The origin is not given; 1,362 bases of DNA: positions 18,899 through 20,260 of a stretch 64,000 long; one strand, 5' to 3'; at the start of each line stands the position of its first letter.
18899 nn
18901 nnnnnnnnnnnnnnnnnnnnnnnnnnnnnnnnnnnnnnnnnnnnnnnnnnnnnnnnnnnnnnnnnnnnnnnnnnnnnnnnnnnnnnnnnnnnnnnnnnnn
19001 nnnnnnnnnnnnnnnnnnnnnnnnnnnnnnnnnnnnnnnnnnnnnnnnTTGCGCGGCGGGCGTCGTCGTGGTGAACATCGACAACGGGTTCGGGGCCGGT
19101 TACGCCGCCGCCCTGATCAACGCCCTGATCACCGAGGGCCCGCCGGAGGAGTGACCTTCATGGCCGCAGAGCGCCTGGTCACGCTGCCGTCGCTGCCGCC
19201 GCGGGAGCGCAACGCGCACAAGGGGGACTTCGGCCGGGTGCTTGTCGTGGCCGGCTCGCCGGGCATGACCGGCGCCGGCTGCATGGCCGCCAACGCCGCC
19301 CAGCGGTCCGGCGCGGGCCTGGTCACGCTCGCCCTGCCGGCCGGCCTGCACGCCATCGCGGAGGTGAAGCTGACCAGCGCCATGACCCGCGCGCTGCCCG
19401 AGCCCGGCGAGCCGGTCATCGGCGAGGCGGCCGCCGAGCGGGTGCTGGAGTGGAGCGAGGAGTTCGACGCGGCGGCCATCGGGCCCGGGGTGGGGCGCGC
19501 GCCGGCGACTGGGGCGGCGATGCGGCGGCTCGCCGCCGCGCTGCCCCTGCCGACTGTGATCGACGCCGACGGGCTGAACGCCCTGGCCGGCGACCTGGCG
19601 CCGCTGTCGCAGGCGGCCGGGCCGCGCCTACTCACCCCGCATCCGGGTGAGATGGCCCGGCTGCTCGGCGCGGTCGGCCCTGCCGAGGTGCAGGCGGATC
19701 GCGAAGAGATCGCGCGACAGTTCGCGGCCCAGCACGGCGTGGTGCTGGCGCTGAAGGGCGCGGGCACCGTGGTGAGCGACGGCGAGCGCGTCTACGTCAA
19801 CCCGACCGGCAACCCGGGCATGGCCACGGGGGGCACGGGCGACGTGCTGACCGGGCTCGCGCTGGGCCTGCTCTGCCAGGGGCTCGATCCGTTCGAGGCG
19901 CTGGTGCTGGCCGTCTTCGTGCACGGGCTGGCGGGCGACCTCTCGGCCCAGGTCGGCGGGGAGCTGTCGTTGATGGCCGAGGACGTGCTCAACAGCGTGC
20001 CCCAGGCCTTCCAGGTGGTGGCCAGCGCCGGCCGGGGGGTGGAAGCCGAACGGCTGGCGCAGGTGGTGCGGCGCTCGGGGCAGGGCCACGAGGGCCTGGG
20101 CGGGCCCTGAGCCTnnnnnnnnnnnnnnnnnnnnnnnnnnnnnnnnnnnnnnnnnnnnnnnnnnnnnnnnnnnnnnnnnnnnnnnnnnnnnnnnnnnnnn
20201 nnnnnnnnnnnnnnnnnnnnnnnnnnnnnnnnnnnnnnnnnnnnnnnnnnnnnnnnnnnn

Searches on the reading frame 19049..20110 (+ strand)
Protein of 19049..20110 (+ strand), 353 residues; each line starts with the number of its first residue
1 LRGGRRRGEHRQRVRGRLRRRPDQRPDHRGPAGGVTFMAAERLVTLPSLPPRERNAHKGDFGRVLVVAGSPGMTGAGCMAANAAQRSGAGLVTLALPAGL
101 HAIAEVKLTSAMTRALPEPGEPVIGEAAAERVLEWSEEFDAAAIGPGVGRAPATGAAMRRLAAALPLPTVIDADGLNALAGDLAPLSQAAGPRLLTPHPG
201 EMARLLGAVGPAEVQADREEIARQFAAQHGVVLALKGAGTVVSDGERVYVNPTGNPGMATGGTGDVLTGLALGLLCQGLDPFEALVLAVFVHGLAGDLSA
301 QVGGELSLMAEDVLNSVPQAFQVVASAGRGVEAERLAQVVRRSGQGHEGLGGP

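Call 63: search_protein_families(library=pfam, proteins=[window:19049-20110:+], max_evalue=0.00001)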
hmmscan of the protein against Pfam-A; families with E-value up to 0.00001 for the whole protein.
window:19049-20110:+ (353 aa): 1 family
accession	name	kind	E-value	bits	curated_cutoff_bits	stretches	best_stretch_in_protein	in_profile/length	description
PF01256.23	Carb_kinase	-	1.1e-52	179.4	27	1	64-312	1-235/242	NAD(P)H-hydrate dehydratase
